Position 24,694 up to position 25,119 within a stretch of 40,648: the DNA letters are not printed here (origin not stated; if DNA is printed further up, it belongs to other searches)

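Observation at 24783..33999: Tandemly duplicated two-gene cassette: promoter - micro-ORF - giant secreted amidase protein - terminator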

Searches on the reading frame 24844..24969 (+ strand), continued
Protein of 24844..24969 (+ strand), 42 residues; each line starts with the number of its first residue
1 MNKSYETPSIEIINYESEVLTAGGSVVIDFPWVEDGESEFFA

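Call 78: search_protein_families(library=pfam, proteins=[L007:10628-11734:+, L007:11740-14409:+, L008:12887-14047:+, L011:12576-13757:+, L008:5762-6934:+, L025:1-1119:+, L025:1454-2974:-], max_evalue=0.001)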
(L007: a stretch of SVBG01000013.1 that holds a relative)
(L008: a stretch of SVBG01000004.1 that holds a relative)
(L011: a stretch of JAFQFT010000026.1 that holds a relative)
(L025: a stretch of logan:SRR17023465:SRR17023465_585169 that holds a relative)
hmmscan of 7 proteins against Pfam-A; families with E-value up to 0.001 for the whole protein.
L007:10628-11734:+ (369 aa): 1 family
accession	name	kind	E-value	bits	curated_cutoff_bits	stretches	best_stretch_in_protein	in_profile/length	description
PF09479.16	Flg_new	-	6.5e-10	39.4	27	1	33-111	3-65/65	Listeria-Bacteroides repeat domain (List_Bact_rpt)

L007:11740-14409:+ (890 aa): 1 family
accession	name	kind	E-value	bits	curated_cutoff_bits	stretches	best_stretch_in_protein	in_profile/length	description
PF00496.27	SBP_bac_5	-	3.5e-30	105.8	32.4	2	447-776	100-359/368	Bacterial extracellular solute-binding proteins, family 5 Middle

L008:12887-14047:+ (387 aa): 2 families
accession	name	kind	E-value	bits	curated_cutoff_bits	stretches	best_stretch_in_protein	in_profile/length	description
PF00704.34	Glyco_hydro_18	-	5.1e-45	154.9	29.6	1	67-373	20-317/317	Glycosyl hydrolases family 18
PF23916.1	TIM-barrel_EndoS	-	7.1e-06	26.3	27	1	95-230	39-174/238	Endo-beta-N-acetylglucosaminidase EndoS TIM-barrel domain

L011:12576-13757:+ (394 aa): 0 families

L008:5762-6934:+ (391 aa): 2 families
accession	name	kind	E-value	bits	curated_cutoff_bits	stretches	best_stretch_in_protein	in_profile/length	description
PF13304.12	AAA_21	-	6.1e-21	76.2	27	1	54-331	2-304/304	AAA domain, putative AbiEii toxin, Type IV TA system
PF13175.12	AAA_15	-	1.6e-07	31.7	32.1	0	54-243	26-200/374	AAA ATPase domain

L025:1-1119:+ (373 aa): 1 family
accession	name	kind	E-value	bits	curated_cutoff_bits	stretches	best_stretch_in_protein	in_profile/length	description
PF09479.16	Flg_new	-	4.3e-15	56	27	1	1-59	4-64/65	Listeria-Bacteroides repeat domain (List_Bact_rpt)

L025:1454-2974:- (507 aa): 1 family
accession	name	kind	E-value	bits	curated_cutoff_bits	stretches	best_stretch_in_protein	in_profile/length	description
PF09479.16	Flg_new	-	1.7e-21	76.5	27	2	34-100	1-65/65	Listeria-Bacteroides repeat domain (List_Bact_rpt)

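Call 80: find_encoding_contigs(protein=P0057, flank=6000, max_places=3)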
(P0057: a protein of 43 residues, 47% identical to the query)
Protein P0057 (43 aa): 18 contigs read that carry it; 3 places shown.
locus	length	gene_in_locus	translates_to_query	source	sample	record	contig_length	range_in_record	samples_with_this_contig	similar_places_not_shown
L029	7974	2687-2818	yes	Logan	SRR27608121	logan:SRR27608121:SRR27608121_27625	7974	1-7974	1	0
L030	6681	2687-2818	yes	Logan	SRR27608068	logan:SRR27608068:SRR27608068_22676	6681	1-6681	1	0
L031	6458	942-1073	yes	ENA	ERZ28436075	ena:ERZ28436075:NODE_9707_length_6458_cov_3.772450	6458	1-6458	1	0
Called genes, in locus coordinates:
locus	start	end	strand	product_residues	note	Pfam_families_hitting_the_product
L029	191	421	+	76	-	PF05239:PRC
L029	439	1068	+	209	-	PF00753:Lactamase_B, PF23023:Anti-Pycsar_Apyc1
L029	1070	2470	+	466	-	PF01510:Amidase_2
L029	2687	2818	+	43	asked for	-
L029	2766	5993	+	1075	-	PF09479:Flg_new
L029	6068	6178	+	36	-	-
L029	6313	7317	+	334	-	PF08220:HTH_DeoR (faint), PF01628:HrcA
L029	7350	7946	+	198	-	PF01025:GrpE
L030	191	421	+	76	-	PF05239:PRC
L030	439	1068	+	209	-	PF00753:Lactamase_B, PF23023:Anti-Pycsar_Apyc1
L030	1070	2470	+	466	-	PF01510:Amidase_2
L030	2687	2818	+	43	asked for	-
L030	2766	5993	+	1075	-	PF09479:Flg_new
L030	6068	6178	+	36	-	-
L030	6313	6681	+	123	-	?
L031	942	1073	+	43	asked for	-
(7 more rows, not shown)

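Call 81: find_encoding_contigs(protein=P0041, flank=6000, max_places=3)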
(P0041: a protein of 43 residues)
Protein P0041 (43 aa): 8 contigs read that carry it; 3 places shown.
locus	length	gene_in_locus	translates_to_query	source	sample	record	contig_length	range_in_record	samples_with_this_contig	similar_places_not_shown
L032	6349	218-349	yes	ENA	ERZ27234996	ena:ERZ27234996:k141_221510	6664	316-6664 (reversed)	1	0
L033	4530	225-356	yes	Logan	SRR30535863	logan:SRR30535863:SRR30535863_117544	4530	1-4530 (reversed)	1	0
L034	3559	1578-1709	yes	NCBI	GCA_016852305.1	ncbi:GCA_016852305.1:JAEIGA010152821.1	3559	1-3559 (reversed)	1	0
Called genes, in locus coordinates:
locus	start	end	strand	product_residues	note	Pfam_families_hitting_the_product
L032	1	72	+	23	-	?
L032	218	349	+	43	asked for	-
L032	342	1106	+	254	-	-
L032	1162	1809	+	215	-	PF02163:Peptidase_M50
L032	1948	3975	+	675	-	PF02368:Big_2, PF20578:aBig_2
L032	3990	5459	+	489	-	PF02368:Big_2 (weak)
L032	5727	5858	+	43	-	-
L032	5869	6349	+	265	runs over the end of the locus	?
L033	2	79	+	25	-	?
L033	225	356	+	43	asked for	-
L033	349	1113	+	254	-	-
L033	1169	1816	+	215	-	PF02163:Peptidase_M50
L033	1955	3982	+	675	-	PF02368:Big_2, PF20578:aBig_2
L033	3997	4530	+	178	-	?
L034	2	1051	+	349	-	?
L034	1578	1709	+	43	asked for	-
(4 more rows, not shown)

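Call 82: find_encoding_contigs(protein=P0034, flank=6000, max_places=2)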
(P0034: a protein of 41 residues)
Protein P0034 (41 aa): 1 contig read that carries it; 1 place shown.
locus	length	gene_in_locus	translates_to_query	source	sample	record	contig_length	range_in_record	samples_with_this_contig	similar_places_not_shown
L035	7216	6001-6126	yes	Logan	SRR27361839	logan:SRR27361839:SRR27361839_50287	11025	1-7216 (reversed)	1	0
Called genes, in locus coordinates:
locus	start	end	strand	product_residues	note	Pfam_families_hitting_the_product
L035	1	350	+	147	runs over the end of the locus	PF00828:Ribosomal_L27A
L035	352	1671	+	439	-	PF00344:SecY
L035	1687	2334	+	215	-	PF00406:ADK, PF13207:AAA_17, PF05191:ADK_lid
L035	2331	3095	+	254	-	PF00557:Peptidase_M24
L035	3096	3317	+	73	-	PF01176:eIF-1a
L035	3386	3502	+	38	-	PF00444:Ribosomal_L36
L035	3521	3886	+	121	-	PF00416:Ribosomal_S13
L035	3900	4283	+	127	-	PF00411:Ribosomal_S11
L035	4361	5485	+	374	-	PF01193:RNA_pol_L, PF01000:RNA_pol_A_bac, PF03118:RNA_pol_A_CTD, PF26169:HHH_XRCC3_RpoA (weak)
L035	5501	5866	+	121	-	PF01196:Ribosomal_L17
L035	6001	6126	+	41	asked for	-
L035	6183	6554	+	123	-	PF09479:Flg_new (faint)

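Call 98: search_protein_families(library=phrogs, proteins=[window:24844-24969:+, P0064, P0060], max_evalue=0.1)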
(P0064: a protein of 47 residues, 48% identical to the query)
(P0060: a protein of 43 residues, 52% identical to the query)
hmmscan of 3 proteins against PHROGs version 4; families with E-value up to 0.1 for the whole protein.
window:24844-24969:+ (42 aa): 0 families

P0064 (47 aa): 0 families

P0060 (43 aa): 1 family
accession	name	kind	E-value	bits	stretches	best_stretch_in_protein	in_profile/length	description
phrog_6206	-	unknown function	0.041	15.1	1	5-19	8-22/49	-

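Call 99: search_protein_families(library=padloc, proteins=[window:24844-24969:+, P0064, P0060], max_evalue=0.1)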
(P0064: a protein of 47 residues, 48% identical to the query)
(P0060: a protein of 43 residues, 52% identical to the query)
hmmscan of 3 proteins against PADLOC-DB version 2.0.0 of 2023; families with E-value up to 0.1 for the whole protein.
window:24844-24969:+ (42 aa): 0 families

P0064 (47 aa): 0 families

P0060 (43 aa): 0 families

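Call 104: list_cluster_members(proteins=[window:24844-24969:+, window:29280-29405:+, P0016, P0023, P0035, P0047, P0051, P0052, P0057, P0041])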
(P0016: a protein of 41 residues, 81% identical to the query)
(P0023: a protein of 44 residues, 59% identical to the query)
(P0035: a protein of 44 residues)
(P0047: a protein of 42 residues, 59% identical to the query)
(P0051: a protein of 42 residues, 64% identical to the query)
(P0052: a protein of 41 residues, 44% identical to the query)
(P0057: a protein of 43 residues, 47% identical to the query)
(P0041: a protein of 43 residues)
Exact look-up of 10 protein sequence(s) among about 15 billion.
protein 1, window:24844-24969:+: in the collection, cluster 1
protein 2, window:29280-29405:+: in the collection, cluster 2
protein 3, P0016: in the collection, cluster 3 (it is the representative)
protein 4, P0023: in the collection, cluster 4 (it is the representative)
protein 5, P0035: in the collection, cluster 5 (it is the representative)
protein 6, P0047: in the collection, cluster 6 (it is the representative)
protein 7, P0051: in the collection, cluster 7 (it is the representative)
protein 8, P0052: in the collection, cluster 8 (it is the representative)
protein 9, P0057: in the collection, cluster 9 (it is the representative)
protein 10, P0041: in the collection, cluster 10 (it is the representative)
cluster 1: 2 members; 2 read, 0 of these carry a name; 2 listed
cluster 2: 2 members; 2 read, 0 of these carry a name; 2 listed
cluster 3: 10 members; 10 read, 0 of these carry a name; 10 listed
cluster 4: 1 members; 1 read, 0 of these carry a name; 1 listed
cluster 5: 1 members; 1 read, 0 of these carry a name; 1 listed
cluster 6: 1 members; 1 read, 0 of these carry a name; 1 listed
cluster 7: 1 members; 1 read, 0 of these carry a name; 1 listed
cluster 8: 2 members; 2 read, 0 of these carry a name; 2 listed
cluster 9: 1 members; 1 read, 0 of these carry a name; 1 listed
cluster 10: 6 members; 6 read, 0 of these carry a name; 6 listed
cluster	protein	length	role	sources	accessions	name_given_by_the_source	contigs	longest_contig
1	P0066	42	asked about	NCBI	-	-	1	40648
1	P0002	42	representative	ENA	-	-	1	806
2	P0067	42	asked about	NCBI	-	-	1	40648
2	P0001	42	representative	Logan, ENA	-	-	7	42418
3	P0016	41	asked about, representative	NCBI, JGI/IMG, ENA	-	-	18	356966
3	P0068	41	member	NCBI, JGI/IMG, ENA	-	-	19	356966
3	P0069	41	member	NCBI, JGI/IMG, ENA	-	-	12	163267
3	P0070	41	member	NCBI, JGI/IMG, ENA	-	-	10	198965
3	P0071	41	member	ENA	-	-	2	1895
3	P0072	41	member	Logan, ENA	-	-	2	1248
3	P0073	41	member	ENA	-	-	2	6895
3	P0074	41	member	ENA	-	-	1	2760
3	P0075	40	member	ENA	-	-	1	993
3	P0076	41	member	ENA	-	-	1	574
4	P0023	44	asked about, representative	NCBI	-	-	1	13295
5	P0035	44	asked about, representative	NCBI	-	-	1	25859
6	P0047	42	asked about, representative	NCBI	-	-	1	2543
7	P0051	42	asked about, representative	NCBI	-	-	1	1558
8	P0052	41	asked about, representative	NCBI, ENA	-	-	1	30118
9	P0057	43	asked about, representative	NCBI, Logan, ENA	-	-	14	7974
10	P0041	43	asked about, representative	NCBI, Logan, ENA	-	-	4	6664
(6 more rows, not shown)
